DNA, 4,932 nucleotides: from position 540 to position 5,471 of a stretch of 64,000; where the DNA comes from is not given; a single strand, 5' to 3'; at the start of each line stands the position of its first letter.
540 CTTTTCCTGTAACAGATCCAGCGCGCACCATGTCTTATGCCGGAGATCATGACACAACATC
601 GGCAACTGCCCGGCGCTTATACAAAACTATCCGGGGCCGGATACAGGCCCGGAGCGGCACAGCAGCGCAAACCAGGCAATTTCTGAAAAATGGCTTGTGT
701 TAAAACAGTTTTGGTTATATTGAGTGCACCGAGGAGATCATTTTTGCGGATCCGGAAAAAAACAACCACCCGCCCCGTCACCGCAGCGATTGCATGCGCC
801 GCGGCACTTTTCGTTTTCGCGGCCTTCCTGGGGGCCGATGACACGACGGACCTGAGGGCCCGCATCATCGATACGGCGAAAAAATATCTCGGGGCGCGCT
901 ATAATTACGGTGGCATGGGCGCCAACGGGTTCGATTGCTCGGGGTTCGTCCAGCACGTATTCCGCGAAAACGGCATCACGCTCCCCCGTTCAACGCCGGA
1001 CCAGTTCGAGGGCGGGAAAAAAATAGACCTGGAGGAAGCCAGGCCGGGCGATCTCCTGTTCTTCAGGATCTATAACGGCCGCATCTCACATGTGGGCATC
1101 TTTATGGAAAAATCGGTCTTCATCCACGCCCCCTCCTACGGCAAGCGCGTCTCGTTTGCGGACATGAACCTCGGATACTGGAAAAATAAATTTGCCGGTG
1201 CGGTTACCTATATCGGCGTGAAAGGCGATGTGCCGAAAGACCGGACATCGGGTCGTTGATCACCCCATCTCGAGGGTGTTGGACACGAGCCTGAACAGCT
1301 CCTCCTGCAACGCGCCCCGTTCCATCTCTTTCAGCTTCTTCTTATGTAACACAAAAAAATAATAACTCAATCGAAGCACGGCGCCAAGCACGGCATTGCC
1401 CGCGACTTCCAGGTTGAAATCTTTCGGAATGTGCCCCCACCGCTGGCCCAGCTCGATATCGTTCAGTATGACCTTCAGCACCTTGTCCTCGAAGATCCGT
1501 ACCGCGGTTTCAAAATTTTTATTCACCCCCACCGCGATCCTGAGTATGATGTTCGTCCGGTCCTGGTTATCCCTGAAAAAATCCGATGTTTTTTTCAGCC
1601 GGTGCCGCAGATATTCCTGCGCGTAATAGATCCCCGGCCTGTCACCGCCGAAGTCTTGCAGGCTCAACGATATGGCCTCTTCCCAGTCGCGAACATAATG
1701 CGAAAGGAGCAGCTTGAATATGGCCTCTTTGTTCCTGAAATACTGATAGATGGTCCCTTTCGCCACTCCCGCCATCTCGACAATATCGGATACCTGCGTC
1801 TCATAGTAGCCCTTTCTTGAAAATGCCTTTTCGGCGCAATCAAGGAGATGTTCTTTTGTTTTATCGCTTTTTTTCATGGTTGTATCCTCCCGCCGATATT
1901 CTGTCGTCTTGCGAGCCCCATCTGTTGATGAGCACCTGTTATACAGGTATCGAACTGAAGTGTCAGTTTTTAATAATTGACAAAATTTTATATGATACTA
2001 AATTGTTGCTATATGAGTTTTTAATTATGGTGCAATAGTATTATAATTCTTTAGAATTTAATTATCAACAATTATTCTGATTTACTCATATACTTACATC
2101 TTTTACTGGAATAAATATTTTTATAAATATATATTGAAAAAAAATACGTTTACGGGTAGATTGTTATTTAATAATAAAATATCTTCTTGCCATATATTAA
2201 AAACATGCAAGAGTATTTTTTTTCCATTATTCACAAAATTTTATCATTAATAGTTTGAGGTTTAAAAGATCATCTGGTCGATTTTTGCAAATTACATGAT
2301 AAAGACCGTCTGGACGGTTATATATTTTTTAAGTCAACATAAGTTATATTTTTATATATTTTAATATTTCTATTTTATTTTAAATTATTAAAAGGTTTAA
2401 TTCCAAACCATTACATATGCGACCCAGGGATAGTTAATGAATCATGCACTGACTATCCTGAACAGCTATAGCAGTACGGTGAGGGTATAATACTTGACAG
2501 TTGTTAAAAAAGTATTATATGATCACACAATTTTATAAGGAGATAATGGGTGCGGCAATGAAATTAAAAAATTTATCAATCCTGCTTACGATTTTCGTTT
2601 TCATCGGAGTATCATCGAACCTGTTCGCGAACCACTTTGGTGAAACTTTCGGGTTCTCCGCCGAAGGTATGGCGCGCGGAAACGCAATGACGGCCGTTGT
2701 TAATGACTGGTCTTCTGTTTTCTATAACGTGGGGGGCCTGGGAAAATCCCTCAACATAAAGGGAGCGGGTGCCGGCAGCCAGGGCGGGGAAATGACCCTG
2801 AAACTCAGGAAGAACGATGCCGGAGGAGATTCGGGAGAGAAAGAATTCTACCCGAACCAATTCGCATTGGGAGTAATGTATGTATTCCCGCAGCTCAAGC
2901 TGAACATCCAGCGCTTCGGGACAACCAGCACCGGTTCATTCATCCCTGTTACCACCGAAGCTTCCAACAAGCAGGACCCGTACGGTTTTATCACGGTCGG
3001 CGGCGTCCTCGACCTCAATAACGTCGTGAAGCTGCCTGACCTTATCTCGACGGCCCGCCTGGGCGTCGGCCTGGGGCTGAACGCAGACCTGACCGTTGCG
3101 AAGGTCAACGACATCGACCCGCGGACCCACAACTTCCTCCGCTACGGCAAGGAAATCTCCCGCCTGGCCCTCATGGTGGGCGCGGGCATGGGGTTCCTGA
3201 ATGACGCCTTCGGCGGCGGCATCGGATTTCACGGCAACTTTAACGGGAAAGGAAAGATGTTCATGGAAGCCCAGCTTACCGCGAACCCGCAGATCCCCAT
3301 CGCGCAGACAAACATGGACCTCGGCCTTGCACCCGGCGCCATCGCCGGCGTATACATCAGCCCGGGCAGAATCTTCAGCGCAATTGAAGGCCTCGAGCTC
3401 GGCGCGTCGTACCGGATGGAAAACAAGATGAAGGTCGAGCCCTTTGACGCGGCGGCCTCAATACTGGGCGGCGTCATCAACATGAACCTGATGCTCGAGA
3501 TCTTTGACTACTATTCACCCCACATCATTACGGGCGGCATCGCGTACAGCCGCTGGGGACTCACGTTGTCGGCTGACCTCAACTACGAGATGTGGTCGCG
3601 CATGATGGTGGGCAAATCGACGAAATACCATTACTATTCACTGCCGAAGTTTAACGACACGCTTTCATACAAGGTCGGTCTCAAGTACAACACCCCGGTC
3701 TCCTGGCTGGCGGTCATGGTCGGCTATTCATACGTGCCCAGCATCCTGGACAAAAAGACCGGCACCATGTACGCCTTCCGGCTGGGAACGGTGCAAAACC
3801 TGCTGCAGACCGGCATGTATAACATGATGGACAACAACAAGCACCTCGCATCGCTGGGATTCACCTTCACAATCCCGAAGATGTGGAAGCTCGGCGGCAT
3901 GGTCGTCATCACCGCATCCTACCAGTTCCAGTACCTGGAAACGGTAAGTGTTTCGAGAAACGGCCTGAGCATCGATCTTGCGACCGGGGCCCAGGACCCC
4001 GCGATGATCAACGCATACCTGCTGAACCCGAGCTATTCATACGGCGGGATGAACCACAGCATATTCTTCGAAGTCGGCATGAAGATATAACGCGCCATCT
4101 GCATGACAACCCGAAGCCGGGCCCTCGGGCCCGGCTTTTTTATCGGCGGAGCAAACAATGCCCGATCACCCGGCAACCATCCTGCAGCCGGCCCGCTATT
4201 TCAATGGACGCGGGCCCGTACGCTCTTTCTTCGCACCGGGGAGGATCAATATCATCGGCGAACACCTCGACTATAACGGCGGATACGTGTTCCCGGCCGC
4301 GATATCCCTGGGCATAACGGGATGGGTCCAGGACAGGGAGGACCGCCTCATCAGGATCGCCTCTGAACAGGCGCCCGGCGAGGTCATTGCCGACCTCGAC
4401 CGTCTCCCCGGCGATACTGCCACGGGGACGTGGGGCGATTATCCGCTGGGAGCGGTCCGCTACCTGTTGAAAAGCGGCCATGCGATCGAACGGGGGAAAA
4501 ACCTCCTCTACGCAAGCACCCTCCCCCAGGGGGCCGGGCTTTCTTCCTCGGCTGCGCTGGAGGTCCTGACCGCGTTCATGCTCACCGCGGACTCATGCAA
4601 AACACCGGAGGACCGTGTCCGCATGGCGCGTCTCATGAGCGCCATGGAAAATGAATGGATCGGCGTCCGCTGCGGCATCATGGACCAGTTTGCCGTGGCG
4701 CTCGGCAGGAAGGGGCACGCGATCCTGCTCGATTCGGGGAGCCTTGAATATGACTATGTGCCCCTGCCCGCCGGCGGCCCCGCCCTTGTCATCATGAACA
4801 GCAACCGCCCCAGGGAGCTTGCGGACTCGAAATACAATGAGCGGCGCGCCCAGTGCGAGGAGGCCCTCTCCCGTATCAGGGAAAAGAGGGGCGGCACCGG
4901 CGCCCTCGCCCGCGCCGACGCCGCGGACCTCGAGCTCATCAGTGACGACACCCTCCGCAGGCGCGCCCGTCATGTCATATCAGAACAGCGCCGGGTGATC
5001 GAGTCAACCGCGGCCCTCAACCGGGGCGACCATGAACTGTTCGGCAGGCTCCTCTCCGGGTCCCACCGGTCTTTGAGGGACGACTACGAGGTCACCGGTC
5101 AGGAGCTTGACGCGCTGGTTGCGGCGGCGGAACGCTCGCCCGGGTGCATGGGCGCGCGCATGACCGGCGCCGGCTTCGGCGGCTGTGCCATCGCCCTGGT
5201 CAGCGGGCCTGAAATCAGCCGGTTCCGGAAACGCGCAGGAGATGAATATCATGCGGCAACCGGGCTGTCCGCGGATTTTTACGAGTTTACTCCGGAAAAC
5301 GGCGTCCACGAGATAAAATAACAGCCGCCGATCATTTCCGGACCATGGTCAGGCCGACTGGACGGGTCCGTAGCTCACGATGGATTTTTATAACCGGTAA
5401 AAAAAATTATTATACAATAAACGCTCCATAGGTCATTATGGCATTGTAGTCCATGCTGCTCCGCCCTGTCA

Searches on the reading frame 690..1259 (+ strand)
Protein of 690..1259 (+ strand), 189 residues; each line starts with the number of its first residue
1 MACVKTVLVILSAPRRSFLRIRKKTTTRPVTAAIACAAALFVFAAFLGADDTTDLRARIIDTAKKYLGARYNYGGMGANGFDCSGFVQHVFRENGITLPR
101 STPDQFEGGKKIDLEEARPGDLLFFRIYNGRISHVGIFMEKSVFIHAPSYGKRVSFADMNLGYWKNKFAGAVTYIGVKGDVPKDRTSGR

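Call 68: search_protein_families(library=pfam, proteins=[window:690-1259:+], max_evalue=0.001)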
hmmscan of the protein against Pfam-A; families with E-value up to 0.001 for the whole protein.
window:690-1259:+ (189 aa): 2 families
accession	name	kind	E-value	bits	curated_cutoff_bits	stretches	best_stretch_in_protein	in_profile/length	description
PF00877.26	NLPC_P60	-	6.9e-29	100.4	23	1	68-171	1-103/105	NlpC/P60 family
PF05708.18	Peptidase_C92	-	0.00046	20.7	27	0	51-99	76-126/166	Permuted papain-like amidase enzyme, YaeF/YiiX, C92 family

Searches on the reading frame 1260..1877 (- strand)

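Call 68: search_protein_families(library=pfam, proteins=[window:1260-1877:-], max_evalue=0.001)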
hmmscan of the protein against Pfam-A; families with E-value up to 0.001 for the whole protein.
window:1260-1877:- (205 aa): 1 family
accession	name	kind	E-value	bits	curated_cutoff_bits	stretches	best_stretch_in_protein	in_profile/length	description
PF00440.29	TetR_N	-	3.5e-16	59.1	24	1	11-55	1-45/47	Bacterial regulatory proteins, tetR family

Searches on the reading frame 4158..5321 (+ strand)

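Call 68: search_protein_families(library=pfam, proteins=[window:4158-5321:+], max_evalue=0.001)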
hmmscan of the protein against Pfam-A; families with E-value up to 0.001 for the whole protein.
window:4158-5321:+ (387 aa): 3 families
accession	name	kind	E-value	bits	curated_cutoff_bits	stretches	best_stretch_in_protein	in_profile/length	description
PF10509.15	GalKase_gal_bdg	-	2.1e-16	59.7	23.1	1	15-55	7-45/49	Galactokinase galactose-binding signature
PF08544.19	GHMP_kinases_C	-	1.2e-13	51.7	21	1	285-360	3-79/85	GHMP kinases C terminal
PF00288.32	GHMP_kinases_N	-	1.6e-13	51.1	22.3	1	95-183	2-86/87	GHMP kinases N terminal domain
